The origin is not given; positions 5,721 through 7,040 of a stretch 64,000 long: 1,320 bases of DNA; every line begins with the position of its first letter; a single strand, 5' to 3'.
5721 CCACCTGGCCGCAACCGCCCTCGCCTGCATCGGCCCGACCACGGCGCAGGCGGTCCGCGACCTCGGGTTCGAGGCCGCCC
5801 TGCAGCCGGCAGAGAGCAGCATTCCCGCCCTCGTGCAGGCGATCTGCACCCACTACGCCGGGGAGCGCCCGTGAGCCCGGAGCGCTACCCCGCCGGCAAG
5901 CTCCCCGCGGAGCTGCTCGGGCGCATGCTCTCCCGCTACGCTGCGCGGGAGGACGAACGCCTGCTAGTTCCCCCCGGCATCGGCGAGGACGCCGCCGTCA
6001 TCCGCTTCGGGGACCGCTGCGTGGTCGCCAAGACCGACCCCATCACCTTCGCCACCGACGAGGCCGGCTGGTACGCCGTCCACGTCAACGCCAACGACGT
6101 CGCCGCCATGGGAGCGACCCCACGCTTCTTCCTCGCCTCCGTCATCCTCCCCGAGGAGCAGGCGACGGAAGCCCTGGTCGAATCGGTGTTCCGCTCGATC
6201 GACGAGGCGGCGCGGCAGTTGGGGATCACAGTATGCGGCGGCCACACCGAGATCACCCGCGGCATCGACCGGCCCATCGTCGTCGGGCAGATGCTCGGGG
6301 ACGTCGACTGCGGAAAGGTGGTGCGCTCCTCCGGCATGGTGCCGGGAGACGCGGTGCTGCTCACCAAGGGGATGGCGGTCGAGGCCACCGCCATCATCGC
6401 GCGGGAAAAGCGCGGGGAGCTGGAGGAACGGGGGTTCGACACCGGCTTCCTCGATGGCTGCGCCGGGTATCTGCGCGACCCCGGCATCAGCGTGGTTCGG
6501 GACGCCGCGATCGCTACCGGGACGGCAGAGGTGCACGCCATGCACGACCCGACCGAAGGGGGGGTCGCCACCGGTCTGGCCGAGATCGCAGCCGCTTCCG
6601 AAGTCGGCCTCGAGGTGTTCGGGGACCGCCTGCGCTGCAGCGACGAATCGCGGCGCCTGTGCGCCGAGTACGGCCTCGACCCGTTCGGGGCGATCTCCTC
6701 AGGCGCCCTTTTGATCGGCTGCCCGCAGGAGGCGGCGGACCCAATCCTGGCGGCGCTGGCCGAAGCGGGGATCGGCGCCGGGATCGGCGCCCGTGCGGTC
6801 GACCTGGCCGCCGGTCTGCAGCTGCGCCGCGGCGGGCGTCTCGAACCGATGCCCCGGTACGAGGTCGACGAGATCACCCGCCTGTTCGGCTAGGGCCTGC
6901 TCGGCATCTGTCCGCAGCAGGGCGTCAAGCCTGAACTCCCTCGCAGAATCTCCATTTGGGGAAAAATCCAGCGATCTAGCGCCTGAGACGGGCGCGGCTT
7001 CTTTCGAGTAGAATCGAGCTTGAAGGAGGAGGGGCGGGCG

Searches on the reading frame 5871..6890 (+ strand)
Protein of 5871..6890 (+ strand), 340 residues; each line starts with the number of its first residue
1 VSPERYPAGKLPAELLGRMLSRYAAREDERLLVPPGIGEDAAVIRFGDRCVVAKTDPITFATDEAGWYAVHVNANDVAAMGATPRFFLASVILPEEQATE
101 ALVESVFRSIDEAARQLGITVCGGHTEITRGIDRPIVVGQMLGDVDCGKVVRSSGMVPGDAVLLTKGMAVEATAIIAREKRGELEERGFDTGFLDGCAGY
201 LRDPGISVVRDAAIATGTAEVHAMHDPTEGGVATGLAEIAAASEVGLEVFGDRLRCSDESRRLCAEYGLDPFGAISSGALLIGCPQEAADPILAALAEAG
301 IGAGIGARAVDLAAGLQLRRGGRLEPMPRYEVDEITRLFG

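Call 19: search_protein_families(library=pfam, proteins=[window:5871-6890:+], max_evalue=0.01)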
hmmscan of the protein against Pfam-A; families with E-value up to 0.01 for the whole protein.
seq(340 aa): 2 families
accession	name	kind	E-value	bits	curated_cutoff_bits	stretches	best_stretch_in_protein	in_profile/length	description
PF00586.29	AIRS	-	3.1e-23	82.8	24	1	38-144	1-111/112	AIR synthase related protein, N-terminal domain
PF02769.27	AIRS_C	-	5.6e-17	62.8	23.1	1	158-301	2-136/156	AIR synthase related protein, C-terminal domain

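Call 45: find_encoding_contigs(protein=window:5871-6890:+, flank=10000, max_places=10)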
Protein seq(340 aa) (340 aa): no gene with exactly this product is on record in the collection.

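Call 46: find_homologous_proteins(query=window:5871-6890:+, max_evalue=1e-80)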
Query seq(340 aa) (340 aa): 5730 proteins with E <= 1e-80 among 8000 candidates; the best 120 are listed.
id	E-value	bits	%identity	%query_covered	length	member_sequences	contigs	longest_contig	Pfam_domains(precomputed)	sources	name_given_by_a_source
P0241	8.7e-149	513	70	99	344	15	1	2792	PF00586.30,PF02769.28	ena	-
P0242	6.5e-142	490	68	100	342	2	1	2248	PF00586.30,PF02769.28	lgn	-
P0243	1.7e-141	489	68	100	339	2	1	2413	PF00586.30,PF02769.28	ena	-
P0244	3.0e-141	488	69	100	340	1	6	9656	PF00586.30,PF02769.28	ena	-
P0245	6.1e-141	487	70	99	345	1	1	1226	PF00586.30,PF02769.28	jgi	-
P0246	6.1e-140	484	68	100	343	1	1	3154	PF00586.30,PF02769.28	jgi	jgi:hydrogenase expression/formation protein HypE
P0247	5.3e-139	481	68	100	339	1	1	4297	PF00586.30,PF02769.28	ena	-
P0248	2.8e-138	479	67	99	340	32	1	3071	PF00586.30,PF02769.28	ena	-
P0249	3.4e-138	478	67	100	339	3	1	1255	PF00586.30,PF02769.28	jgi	-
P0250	4.2e-137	475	68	98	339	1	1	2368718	PF00586.30,PF02769.28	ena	-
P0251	4.2e-137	475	68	100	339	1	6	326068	PF00586.30,PF02769.28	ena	-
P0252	8.6e-137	474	65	100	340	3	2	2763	PF00586.30,PF02769.28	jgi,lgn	jgi:hydrogenase maturation factor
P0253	4.3e-136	471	65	100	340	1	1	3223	PF00586.30,PF02769.28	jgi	jgi:hydrogenase expression/formation protein HypE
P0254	4.6e-136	471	66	100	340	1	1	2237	PF00586.30,PF02769.28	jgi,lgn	-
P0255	5.3e-136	471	66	100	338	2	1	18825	PF00586.30,PF02769.28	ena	-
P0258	5.1e-135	468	93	68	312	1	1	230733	PF00586.30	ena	-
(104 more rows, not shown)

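Call 47: find_encoding_contigs(protein=P0258, flank=10000, max_places=4)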
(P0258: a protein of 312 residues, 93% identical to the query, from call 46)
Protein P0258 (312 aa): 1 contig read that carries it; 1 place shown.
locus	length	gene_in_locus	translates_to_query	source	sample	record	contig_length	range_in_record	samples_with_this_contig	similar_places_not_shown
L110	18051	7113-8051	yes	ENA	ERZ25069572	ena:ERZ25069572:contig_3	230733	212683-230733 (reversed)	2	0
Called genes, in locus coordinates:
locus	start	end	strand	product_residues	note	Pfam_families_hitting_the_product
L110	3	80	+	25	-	?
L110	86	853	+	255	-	PF00547:Urease_gamma, PF00699:Urease_beta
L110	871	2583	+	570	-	PF00449:Urease_alpha, PF07969:Amidohydro_3 (faint), PF01979:Amidohydro_1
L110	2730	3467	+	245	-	PF01730:UreF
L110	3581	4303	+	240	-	PF02492:cobW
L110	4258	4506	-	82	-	-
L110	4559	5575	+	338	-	PF01379:Porphobil_deam, PF03900:Porphobil_deamC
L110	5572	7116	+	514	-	PF00590:TP_methylase, PF02602:HEM4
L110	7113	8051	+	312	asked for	PF00586:AIRS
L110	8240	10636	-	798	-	PF07494:Reg_prop (faint), PF00158:Sigma54_activat, PF14532:Sigma54_activ_2, PF01078:Mg_chelatase (faint), PF07728:AAA_5, PF25601:AAA_lid_14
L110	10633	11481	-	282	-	-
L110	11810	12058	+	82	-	-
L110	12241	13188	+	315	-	-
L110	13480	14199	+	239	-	-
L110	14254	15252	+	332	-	-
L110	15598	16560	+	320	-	-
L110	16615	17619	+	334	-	-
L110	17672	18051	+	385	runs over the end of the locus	PF00465:Fe-ADH, PF13685:Fe-ADH_2, PF25137:ADH_Fe_C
